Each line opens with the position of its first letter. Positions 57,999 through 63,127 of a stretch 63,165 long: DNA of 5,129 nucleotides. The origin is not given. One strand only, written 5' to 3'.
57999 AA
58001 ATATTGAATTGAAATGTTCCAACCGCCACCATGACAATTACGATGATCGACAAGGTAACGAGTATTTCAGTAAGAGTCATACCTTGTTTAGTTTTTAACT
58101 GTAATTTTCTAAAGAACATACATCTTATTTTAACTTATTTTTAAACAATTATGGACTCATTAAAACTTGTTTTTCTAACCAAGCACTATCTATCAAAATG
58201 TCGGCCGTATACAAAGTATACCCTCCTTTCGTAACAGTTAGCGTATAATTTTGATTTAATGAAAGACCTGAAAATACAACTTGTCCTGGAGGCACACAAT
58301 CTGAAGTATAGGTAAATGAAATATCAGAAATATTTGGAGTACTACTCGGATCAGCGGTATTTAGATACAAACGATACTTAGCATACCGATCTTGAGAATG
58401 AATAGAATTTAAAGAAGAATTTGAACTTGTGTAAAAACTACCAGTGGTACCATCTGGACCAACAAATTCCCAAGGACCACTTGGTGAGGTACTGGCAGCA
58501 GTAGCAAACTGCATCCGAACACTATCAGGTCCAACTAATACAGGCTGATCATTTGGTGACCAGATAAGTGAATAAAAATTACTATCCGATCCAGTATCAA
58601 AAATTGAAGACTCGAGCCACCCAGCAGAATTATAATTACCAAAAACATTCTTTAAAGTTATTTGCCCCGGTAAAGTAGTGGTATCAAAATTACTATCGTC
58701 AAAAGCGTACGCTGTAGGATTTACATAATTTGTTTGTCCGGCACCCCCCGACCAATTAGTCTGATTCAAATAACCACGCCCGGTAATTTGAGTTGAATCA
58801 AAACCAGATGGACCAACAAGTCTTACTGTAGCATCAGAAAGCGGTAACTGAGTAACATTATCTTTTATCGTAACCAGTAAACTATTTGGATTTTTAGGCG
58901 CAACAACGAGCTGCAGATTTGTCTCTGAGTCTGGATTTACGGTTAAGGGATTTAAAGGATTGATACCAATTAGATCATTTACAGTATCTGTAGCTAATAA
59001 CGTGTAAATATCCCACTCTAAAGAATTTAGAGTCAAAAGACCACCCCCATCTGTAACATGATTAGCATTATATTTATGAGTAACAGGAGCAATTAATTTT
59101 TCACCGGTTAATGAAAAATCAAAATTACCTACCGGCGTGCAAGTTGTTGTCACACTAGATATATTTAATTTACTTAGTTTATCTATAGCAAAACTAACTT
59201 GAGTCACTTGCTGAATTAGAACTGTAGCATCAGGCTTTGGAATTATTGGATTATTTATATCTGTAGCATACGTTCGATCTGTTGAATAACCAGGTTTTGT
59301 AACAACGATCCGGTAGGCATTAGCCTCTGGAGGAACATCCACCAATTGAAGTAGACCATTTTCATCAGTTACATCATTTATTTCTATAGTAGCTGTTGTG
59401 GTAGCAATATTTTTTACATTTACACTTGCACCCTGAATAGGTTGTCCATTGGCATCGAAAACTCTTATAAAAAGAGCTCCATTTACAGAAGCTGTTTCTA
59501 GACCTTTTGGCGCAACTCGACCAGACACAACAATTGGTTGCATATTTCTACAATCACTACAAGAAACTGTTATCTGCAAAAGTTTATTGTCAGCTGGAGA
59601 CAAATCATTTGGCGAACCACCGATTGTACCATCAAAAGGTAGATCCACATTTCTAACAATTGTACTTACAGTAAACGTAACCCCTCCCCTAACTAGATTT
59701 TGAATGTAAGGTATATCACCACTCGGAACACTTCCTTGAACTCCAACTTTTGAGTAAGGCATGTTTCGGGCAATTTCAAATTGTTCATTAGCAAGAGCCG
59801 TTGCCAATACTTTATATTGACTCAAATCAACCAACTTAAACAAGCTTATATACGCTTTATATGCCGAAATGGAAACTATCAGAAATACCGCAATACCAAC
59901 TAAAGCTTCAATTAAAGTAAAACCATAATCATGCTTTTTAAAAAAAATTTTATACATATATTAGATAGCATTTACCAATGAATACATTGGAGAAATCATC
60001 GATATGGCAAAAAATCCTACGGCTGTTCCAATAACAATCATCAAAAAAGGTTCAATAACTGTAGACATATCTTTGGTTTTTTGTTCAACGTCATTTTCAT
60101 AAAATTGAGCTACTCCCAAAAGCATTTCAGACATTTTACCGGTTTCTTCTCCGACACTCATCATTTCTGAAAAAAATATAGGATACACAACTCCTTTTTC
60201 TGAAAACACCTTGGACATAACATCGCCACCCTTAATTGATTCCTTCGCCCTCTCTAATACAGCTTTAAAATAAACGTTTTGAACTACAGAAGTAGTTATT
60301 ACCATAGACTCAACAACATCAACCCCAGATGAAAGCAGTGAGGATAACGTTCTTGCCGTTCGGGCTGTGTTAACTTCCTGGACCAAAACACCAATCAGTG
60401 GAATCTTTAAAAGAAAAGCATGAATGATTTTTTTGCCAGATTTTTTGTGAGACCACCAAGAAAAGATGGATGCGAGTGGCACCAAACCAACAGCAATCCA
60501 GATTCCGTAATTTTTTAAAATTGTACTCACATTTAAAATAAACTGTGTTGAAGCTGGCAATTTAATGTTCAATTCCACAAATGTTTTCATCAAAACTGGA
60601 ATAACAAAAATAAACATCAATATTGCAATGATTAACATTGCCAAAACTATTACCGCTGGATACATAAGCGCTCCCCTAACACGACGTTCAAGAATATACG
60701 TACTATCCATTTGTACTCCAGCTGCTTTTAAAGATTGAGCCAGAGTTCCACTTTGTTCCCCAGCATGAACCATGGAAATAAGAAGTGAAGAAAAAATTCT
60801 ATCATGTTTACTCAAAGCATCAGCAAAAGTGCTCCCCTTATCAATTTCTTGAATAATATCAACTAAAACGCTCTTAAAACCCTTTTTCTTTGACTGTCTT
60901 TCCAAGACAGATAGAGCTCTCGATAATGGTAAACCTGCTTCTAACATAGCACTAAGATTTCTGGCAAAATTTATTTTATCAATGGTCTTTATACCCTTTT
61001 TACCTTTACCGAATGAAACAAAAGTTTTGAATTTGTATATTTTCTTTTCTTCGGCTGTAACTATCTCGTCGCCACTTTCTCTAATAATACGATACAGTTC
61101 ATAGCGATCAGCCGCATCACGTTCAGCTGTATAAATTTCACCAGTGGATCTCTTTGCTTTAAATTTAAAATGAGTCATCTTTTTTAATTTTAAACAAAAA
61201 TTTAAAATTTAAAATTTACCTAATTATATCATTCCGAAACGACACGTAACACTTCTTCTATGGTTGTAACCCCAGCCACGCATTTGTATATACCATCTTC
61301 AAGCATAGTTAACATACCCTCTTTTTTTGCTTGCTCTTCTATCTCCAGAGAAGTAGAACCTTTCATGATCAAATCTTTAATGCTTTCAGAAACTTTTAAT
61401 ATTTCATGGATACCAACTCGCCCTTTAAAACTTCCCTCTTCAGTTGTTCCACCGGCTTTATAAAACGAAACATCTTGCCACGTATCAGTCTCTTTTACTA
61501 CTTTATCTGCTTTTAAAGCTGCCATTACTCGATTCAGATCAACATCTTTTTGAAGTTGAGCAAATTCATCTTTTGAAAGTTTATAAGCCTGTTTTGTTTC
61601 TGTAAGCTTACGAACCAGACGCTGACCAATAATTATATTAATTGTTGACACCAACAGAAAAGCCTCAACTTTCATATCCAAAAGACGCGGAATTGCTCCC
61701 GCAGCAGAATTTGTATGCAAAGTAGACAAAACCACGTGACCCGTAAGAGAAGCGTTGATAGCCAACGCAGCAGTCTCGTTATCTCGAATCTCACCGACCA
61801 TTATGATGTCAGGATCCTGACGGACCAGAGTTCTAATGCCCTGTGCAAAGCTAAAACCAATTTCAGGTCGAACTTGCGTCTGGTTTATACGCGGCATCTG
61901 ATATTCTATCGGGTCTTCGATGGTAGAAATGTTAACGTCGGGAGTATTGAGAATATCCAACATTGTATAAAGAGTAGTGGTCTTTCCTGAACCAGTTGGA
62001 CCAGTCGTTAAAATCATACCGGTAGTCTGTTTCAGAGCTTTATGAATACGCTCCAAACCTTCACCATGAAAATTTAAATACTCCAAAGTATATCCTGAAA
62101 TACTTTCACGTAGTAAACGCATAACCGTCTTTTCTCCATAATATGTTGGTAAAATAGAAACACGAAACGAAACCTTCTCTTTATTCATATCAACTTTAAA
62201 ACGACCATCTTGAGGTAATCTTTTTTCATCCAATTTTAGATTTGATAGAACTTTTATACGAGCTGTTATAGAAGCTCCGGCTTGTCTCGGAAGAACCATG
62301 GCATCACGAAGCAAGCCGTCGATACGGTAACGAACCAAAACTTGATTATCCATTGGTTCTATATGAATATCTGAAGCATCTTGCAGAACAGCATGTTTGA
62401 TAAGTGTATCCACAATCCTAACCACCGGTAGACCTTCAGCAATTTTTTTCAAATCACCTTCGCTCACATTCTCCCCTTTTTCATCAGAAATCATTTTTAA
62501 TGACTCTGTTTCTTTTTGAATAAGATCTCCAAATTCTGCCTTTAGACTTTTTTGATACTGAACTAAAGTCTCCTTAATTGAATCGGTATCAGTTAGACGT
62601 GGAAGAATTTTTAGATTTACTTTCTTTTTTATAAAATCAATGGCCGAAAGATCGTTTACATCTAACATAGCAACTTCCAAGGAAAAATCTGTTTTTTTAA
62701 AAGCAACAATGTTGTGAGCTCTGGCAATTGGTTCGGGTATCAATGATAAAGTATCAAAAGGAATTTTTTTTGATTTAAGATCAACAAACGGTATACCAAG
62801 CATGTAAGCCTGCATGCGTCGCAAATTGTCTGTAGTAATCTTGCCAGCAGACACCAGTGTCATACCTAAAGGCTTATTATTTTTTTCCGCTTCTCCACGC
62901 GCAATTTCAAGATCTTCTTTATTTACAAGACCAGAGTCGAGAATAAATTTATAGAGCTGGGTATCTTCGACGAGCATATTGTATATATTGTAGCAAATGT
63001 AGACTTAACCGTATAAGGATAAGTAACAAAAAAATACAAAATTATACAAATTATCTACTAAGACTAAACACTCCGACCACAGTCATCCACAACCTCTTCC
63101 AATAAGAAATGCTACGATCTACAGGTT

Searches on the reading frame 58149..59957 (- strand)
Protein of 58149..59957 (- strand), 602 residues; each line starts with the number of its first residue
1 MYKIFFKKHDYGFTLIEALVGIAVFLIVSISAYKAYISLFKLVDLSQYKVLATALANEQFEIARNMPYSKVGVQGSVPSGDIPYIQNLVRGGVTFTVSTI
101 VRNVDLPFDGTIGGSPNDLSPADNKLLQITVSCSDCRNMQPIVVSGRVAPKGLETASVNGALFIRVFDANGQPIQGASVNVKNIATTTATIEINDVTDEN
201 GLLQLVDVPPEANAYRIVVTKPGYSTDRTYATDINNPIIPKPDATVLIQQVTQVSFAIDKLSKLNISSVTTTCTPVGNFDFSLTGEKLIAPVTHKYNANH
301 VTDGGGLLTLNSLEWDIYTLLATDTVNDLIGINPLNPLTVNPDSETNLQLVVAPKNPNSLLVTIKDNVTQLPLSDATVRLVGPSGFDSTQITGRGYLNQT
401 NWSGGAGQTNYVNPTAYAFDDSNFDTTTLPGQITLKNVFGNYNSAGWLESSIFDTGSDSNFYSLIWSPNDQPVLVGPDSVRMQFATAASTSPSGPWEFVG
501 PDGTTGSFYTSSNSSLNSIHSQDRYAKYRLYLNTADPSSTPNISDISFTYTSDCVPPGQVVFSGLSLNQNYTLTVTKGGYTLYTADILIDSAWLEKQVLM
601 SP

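Call 59: search_protein_families(library=pfam, proteins=[window:58149-59957:-], max_evalue=0.001)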
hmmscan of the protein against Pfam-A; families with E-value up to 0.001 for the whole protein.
window:58149-59957:- (602 aa): 2 families
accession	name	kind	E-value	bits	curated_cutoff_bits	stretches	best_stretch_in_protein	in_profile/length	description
PF13620.12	CarboxypepD_reg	-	1.3e-10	41.9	32.3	1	165-235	5-65/82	Carboxypeptidase regulatory-like domain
PF07963.17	N_methyl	-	8.1e-06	25.6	21.2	1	8-33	2-27/27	Prokaryotic N-terminal methylation motif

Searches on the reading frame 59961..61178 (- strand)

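Call 59: search_protein_families(library=pfam, proteins=[window:59961-61178:-], max_evalue=0.001)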
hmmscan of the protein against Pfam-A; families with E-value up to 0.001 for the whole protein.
window:59961-61178:- (405 aa): 1 family
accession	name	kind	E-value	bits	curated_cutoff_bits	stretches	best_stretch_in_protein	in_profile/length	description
PF00482.28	T2SSF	-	1.8e-51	173.8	25.2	2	71-194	1-125/125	Type II secretion system (T2SS), protein F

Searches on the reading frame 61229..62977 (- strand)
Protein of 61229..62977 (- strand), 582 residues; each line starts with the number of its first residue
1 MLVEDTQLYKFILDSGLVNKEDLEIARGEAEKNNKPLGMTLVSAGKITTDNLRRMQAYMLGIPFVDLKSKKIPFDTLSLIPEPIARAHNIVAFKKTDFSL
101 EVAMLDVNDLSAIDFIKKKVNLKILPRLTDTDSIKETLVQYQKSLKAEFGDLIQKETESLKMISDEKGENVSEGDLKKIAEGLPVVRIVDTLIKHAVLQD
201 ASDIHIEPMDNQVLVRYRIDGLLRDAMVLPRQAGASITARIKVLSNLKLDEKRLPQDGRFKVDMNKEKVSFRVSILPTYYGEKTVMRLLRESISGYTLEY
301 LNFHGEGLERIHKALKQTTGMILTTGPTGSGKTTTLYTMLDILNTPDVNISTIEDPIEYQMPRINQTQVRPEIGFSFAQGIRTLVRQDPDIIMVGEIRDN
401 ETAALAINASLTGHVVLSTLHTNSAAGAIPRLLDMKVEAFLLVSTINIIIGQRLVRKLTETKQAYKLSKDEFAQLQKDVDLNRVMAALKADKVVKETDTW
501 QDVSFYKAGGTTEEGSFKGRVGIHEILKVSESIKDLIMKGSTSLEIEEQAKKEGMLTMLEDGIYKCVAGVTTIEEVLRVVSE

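Call 59: search_protein_families(library=pfam, proteins=[window:61229-62977:-], max_evalue=0.001)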
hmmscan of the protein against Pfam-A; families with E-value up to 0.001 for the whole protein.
window:61229-62977:- (582 aa): 2 families
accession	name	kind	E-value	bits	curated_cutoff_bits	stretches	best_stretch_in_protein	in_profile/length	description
PF00437.27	T2SSE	-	8.1e-118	393.7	24.9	1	183-578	6-370/370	Type II/IV secretion system protein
PF05157.20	MshEN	-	2.1e-12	47.3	23.1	1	60-146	1-88/90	MshEN domain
